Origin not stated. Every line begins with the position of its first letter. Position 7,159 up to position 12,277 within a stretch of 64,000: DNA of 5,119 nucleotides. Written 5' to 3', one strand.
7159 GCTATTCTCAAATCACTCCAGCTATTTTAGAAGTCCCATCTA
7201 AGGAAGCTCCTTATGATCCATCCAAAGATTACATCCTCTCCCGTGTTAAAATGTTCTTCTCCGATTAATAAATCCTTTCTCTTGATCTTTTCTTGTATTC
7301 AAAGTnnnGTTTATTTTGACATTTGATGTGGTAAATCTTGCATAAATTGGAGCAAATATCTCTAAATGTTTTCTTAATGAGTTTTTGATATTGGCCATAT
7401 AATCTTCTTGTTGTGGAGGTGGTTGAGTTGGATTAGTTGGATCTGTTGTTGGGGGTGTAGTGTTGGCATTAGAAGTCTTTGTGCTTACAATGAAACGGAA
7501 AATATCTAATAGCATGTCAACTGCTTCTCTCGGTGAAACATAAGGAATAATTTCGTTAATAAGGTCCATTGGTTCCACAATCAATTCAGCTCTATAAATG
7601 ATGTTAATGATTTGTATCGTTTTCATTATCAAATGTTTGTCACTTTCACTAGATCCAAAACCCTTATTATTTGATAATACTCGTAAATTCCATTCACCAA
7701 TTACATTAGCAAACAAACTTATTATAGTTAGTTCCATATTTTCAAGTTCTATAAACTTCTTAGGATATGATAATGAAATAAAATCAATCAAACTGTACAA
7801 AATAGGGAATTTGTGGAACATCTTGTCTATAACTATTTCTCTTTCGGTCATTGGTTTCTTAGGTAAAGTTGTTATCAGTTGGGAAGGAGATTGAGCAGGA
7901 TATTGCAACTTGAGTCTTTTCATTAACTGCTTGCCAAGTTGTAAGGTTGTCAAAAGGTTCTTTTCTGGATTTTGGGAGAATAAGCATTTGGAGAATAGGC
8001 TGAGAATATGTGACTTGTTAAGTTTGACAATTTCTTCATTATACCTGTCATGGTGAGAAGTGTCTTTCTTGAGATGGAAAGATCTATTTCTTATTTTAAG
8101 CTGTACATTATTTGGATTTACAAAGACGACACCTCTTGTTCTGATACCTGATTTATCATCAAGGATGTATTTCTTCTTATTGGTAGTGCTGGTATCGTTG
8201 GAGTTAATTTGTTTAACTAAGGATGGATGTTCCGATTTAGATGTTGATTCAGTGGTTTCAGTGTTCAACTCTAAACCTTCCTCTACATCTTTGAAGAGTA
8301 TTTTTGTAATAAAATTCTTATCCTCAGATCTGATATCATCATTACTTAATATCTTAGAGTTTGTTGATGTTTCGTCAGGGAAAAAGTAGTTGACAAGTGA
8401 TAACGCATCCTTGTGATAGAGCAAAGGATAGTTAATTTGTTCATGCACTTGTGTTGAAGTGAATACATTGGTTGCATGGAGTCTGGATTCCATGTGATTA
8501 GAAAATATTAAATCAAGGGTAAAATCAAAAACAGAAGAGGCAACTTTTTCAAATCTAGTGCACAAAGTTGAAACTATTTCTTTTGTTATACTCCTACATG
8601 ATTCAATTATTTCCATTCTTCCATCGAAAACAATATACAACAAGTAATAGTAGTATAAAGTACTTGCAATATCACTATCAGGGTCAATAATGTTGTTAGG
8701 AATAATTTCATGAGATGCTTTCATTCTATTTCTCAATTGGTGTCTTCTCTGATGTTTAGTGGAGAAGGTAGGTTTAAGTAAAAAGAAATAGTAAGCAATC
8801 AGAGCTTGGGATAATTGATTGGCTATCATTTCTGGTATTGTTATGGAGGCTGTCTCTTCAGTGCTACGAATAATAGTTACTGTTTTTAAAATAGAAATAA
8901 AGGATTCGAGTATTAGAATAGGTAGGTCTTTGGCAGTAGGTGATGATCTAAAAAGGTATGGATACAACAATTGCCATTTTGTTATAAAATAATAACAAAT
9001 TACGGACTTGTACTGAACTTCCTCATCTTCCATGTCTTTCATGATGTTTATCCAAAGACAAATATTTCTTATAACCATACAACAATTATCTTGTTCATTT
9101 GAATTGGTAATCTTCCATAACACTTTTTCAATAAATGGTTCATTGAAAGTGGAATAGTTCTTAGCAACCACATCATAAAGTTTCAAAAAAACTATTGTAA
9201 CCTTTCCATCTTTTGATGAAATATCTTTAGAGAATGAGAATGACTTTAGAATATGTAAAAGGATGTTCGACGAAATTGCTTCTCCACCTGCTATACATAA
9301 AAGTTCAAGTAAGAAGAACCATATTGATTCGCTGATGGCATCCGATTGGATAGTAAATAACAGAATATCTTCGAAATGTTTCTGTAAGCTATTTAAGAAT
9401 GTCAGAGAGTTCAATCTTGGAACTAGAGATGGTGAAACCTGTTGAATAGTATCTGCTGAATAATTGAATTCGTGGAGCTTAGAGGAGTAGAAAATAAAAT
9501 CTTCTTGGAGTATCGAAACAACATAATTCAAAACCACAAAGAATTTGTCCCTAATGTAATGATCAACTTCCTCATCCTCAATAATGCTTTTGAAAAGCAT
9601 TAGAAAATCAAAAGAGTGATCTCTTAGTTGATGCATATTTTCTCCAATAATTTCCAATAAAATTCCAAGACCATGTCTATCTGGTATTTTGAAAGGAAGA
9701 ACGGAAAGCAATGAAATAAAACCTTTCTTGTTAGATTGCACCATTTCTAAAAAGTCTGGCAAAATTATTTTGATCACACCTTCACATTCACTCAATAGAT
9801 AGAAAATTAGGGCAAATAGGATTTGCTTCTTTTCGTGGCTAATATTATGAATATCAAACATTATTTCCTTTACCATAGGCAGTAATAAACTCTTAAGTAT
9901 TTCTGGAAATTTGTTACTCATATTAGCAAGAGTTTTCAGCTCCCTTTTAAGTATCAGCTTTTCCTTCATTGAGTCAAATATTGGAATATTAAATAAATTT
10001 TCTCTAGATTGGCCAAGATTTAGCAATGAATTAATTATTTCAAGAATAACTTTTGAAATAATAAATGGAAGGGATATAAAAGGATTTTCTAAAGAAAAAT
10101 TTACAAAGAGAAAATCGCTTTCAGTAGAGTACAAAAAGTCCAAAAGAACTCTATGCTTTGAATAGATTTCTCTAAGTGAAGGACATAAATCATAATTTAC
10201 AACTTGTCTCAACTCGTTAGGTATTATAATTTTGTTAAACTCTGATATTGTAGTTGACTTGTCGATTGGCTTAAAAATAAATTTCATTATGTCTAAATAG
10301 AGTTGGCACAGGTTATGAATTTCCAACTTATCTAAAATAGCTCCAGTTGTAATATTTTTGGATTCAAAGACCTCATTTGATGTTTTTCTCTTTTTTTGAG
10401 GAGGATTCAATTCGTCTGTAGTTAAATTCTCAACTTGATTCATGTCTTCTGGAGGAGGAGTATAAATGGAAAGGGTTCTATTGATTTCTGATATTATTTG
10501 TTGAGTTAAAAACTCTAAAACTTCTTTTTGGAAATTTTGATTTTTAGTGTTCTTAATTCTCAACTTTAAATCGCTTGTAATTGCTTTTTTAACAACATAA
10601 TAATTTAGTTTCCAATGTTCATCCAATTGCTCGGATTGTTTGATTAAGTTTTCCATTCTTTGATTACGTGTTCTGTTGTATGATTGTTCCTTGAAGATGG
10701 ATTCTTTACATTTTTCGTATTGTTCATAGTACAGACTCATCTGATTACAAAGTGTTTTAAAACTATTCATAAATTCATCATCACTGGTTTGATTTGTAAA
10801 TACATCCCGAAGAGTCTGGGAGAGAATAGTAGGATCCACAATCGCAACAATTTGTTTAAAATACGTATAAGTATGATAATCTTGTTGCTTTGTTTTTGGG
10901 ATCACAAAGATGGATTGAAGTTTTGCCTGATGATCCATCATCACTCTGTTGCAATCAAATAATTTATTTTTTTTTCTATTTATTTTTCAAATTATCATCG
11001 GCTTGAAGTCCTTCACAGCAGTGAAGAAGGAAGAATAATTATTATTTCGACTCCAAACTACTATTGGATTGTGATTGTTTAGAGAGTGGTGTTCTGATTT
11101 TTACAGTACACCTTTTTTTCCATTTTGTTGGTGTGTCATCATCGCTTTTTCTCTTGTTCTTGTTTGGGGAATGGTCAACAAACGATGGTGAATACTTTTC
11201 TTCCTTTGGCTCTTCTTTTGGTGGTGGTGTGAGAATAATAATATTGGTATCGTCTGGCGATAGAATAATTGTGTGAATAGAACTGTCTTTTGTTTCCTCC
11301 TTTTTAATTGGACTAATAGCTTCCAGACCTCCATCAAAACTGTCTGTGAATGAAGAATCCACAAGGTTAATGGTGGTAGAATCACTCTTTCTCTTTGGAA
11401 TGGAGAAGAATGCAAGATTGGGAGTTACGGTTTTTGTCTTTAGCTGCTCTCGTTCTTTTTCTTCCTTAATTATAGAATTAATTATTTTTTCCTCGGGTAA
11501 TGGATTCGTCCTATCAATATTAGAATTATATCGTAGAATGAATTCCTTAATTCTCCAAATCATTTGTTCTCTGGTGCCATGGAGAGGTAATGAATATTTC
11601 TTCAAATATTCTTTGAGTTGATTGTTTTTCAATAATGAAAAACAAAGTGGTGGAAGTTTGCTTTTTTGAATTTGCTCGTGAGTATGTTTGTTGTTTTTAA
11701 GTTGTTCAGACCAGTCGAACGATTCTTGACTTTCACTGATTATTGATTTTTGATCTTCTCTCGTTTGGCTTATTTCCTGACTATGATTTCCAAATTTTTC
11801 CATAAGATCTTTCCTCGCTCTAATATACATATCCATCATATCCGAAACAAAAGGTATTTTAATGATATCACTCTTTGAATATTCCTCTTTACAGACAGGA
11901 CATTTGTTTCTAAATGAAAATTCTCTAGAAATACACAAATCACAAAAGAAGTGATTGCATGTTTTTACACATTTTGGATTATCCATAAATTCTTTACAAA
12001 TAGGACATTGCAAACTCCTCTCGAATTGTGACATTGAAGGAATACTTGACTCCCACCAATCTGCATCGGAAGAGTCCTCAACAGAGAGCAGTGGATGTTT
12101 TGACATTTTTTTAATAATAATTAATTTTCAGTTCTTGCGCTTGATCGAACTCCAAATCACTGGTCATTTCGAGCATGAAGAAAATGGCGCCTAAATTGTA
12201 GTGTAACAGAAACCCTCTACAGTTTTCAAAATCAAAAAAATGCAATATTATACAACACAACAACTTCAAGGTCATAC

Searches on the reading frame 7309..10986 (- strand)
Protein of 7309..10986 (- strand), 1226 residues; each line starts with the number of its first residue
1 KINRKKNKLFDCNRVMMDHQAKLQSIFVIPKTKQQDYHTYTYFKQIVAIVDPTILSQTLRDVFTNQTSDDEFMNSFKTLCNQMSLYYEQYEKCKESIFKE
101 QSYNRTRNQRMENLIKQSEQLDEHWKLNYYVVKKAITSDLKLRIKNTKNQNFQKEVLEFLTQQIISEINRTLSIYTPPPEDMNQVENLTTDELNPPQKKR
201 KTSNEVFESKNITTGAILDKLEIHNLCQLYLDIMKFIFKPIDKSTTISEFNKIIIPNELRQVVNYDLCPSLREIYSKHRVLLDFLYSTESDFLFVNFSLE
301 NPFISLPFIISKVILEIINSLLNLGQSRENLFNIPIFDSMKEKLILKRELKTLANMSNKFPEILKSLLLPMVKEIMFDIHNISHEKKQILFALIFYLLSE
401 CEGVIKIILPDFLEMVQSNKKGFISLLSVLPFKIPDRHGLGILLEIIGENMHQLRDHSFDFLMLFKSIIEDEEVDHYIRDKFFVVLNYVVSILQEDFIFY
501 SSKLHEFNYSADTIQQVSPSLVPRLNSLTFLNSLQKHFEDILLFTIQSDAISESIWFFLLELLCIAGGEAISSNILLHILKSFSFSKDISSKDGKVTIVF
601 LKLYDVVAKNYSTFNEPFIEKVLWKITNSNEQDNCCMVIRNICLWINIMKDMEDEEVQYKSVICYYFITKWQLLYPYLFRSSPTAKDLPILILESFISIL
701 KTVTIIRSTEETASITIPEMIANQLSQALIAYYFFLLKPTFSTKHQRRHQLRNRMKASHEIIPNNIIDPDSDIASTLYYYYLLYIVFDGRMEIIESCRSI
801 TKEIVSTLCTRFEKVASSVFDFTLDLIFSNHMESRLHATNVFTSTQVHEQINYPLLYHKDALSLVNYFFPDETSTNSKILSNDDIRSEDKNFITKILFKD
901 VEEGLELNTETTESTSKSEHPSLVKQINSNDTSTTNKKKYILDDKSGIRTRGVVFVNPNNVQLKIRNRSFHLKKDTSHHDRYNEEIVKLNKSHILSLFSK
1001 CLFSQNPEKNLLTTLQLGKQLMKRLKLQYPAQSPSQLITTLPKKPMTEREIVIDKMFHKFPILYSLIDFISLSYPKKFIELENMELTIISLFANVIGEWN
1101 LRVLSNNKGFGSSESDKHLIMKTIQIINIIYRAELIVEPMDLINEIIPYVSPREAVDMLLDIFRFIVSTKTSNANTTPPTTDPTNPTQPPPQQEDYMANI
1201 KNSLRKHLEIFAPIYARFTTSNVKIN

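Call 28: search_protein_families(library=pfam, proteins=[window:7309-10986:-], max_evalue=0.001)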
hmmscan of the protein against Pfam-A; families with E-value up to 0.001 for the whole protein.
window:7309-10986:- (1226 aa): 1 family
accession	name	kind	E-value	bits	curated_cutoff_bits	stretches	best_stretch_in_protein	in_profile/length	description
PF14838.11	INTS5_C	-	5.4e-08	32.5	27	1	1045-1172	541-662/703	Integrator complex subunit 5 C-terminus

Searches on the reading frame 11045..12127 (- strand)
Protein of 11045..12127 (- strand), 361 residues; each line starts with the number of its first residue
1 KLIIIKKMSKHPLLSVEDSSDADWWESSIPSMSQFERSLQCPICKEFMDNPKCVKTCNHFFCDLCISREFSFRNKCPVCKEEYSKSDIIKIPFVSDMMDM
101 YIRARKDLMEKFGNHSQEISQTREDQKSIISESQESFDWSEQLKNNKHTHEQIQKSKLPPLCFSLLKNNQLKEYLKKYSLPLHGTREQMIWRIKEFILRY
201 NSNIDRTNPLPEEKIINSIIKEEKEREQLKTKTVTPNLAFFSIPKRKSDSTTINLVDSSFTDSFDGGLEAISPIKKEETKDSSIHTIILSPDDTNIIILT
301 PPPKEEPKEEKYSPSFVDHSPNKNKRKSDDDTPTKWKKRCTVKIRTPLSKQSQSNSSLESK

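Call 28: search_protein_families(library=pfam, proteins=[window:11045-12127:-], max_evalue=0.001)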
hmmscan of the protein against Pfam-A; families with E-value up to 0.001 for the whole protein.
window:11045-12127:- (361 aa): 9 families
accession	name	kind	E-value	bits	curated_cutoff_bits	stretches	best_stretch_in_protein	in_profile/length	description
PF02037.33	SAP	-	6.4e-08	32.5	23.9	1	163-197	2-36/37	SAP domain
PF13923.12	zf-C3HC4_2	-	6.6e-08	32.7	27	1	40-79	1-40/40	Zinc finger, C3HC4 type (RING finger)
PF13445.12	zf-RING_UBOX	-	1.2e-07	32.1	25.2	1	41-68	1-26/39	RING-type zinc-finger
PF14835.12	zf-RING_6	-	1.7e-07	31.4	35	1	34-81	3-48/65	zf-RING of BARD1-type protein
PF13639.12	zf-RING_2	-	8.5e-07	29.6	27.3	1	40-80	2-44/44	Ring finger domain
PF00097.31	zf-C3HC4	-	5.9e-06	26.5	21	1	41-79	1-40/40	Zinc finger, C3HC4 type (RING finger)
PF14634.12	zf-RING_5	-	0.0002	21.7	27.9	1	40-80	1-42/43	zinc-RING finger domain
PF13920.12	zf-C3HC4_3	-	0.00037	20.7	27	1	39-84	3-47/49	Zinc finger, C3HC4 type (RING finger)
PF16685.11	zf-RING_10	-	0.00099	19.6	31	0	39-84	1-47/70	zinc RING finger of MSL2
